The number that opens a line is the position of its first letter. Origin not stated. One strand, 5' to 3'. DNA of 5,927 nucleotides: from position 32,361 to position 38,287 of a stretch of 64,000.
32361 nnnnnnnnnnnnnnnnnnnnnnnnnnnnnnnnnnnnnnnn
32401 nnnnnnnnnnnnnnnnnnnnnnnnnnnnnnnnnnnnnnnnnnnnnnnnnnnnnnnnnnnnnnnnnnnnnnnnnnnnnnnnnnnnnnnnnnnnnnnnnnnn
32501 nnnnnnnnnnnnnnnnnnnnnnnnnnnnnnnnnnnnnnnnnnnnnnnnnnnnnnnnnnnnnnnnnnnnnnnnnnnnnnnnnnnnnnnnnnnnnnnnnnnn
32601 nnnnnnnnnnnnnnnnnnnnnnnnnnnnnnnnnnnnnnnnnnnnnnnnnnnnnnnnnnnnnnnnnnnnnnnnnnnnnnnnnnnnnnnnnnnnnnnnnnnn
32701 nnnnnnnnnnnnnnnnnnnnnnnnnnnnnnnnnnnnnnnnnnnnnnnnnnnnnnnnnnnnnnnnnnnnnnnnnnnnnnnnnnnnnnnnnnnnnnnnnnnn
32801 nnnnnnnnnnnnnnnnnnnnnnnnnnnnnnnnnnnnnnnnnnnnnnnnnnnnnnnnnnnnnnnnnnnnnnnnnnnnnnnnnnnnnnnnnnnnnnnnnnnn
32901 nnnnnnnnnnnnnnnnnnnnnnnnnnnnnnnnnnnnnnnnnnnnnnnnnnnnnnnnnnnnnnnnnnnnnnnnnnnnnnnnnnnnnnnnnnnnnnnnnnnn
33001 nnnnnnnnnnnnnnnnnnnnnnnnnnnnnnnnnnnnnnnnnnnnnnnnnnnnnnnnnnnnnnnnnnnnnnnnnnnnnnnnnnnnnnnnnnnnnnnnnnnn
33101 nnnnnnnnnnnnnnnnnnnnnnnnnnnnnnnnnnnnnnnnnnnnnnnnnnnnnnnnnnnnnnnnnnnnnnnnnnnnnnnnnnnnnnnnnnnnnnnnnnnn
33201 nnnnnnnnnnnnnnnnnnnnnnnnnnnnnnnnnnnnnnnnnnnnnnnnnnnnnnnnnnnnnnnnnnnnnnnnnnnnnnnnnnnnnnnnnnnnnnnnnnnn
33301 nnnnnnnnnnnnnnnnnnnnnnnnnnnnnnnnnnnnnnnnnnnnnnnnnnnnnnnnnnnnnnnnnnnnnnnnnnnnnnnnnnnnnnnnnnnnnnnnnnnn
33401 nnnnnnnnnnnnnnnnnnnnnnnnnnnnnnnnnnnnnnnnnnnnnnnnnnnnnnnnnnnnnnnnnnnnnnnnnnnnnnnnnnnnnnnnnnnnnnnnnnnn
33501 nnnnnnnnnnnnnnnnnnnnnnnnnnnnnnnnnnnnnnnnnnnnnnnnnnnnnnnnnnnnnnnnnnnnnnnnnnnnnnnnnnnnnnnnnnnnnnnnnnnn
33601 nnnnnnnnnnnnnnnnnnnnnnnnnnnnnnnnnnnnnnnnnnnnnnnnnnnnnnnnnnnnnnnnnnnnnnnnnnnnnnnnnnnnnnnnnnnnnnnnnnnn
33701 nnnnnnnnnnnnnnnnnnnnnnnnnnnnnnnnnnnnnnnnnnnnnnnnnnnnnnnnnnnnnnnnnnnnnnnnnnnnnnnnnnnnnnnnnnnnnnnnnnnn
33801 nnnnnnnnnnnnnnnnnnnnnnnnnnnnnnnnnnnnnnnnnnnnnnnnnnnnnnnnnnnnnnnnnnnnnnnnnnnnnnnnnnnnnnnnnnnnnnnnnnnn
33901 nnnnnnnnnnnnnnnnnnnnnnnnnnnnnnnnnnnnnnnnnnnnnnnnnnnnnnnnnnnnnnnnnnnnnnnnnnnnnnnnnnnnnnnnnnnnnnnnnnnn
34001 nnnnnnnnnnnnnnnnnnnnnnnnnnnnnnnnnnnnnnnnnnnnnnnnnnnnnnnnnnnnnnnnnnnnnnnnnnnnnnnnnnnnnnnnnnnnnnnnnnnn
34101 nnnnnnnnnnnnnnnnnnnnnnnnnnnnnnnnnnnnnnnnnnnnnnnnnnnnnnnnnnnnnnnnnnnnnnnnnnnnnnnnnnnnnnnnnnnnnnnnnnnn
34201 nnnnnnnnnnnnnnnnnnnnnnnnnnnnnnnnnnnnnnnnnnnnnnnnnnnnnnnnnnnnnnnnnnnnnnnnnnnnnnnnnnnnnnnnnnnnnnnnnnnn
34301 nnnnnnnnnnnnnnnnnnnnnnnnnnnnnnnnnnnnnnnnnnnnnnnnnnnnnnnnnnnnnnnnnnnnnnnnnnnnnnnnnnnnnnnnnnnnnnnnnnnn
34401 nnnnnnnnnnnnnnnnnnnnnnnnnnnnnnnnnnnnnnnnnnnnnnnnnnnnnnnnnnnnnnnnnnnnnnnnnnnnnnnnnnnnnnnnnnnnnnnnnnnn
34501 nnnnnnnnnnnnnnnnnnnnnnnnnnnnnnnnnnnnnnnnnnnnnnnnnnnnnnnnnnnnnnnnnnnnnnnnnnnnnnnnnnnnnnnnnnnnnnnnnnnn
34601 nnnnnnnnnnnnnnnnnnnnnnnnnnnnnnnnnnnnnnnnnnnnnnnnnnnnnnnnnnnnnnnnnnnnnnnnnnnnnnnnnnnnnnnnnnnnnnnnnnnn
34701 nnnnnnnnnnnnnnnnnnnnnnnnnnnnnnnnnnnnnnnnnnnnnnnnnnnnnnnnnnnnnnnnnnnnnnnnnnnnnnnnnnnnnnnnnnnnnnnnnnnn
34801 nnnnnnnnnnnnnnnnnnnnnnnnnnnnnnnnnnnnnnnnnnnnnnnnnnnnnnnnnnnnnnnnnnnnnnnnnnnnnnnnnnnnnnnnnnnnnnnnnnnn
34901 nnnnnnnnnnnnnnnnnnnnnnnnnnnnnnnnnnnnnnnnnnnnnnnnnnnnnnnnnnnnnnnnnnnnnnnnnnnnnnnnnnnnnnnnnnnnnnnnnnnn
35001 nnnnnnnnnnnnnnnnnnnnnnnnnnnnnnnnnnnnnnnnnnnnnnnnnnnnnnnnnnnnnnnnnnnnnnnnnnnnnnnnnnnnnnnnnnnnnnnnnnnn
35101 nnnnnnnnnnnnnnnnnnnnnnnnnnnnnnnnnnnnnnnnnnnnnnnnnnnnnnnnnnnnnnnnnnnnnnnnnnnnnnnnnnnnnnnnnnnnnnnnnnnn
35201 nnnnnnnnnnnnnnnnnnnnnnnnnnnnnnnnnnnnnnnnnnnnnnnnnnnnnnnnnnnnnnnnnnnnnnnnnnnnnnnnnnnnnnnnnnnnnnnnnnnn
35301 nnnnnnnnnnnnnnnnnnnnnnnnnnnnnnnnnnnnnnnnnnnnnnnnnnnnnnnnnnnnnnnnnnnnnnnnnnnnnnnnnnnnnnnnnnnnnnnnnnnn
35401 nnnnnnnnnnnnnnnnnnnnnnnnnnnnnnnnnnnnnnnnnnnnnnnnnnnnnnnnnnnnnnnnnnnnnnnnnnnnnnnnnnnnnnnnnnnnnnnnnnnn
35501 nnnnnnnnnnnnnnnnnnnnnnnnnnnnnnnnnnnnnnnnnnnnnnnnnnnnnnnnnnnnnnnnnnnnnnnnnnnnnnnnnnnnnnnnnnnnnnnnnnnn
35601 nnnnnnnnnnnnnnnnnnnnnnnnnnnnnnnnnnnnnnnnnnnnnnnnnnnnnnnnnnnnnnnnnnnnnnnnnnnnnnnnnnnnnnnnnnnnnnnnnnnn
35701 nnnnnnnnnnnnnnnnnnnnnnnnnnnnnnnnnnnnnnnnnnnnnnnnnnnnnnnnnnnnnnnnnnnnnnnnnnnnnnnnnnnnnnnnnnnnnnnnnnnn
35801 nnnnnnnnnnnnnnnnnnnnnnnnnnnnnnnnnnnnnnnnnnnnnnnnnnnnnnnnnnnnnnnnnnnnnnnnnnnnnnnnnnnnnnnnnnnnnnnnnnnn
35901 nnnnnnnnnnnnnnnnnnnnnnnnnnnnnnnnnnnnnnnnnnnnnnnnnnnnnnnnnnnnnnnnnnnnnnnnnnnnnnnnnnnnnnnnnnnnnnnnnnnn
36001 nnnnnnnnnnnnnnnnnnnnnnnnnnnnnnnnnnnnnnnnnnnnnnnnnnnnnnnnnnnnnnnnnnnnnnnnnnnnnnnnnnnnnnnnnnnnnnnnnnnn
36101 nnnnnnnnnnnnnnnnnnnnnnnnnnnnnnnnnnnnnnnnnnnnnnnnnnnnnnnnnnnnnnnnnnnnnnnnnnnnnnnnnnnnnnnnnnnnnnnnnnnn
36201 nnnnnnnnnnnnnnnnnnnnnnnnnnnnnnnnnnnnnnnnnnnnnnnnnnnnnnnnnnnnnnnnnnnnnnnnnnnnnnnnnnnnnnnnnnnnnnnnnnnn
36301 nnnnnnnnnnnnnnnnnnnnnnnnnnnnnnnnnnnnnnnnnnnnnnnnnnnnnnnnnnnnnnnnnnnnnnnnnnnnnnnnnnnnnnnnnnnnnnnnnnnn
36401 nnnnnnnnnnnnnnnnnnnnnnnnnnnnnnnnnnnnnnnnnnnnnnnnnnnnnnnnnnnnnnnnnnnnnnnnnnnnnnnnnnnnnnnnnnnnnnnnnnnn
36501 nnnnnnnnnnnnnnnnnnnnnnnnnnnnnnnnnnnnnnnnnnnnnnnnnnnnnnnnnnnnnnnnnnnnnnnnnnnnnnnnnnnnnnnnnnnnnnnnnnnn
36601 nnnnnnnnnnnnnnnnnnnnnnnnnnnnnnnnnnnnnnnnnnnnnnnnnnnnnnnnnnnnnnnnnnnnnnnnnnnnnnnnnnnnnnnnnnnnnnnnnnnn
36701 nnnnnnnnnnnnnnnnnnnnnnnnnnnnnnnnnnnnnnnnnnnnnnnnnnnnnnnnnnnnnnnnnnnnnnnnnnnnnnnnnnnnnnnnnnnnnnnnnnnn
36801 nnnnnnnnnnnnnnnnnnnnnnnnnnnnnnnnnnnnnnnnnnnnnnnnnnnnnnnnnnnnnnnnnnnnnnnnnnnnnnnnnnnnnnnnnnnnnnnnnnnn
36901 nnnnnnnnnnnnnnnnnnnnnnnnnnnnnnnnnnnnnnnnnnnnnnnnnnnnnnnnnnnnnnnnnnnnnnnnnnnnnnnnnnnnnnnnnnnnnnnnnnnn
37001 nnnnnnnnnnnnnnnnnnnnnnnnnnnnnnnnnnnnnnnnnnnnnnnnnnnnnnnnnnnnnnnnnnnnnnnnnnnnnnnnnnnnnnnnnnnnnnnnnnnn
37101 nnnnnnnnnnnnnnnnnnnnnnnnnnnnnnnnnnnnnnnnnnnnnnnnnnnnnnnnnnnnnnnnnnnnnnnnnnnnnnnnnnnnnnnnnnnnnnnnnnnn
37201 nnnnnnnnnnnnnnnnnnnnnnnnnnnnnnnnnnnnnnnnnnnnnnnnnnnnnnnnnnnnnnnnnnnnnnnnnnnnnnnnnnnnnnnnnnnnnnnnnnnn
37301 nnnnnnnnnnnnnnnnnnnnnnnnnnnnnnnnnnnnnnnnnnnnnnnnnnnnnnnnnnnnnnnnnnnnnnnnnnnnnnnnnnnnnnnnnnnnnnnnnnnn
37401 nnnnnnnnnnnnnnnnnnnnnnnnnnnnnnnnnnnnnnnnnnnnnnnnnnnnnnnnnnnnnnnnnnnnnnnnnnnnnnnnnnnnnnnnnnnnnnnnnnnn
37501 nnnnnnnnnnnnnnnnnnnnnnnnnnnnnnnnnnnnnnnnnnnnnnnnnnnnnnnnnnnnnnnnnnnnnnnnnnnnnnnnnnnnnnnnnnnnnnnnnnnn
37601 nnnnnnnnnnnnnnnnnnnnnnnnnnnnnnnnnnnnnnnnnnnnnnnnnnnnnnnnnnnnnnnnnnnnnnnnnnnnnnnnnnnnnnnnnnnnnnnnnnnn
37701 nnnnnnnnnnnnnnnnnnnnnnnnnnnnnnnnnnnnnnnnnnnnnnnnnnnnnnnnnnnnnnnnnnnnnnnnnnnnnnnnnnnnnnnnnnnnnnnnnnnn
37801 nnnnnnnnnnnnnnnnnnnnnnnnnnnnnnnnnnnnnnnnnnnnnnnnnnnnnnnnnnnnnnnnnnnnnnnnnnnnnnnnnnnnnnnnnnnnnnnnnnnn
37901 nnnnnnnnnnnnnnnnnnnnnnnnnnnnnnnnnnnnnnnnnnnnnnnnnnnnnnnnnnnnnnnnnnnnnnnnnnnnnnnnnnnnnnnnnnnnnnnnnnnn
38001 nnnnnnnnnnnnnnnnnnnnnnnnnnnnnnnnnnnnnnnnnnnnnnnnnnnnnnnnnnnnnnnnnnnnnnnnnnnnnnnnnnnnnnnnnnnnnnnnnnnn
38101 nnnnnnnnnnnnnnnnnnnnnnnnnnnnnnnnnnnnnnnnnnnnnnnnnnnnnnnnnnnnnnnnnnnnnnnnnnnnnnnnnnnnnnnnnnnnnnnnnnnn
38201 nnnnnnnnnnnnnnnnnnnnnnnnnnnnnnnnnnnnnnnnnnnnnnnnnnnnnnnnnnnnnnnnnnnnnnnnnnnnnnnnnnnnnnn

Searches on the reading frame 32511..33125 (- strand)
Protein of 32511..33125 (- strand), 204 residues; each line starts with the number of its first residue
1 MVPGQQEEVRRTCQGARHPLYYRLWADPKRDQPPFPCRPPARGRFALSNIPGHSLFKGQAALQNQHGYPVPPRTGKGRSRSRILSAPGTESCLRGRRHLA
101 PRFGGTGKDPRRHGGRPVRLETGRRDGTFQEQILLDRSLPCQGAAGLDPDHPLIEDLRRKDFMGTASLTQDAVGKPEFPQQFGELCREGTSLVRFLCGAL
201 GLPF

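Call 44: search_protein_families(library=pfam, proteins=[window:32511-33125:-], max_evalue=0.01)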
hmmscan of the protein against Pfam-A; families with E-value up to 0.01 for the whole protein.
window:32511-33125:- (204 aa): 1 family
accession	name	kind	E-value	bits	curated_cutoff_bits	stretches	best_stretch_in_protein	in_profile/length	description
PF09365.15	DUF2461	-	0.0031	17.9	22.8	1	145-195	158-208/208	Conserved hypothetical protein (DUF2461)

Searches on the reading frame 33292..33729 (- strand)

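Call 73: search_protein_families(library=pfam, proteins=[window:33292-33729:-], max_evalue=0.1)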
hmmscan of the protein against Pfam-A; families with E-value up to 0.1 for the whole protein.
window:33292-33729:- (145 aa): 1 family
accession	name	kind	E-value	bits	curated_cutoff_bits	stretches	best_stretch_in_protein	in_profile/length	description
PF00072.30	Response_reg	-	8.1e-17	61.8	30.2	1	13-134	1-108/111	Response regulator receiver domain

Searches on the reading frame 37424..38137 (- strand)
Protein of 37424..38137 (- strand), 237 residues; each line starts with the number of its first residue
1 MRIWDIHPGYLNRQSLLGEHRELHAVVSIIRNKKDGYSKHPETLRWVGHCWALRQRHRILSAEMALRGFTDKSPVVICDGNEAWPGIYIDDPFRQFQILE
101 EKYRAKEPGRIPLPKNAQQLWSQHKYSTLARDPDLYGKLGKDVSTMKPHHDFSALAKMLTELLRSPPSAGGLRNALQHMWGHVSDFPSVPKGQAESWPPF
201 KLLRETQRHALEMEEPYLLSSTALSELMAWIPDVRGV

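Call 44: search_protein_families(library=pfam, proteins=[window:37424-38137:-], max_evalue=0.01)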
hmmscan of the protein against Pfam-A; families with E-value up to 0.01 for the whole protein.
window:37424-38137:- (237 aa): 2 families
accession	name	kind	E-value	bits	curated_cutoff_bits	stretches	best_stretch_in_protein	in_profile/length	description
PF03013.19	Pyr_excise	-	7.1e-25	87.6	23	1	1-74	1-78/81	Pyrimidine dimer DNA glycosylase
PF08349.16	DUF1722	-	2.2e-06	28.3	22.5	1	125-185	1-64/117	Protein of unknown function (DUF1722)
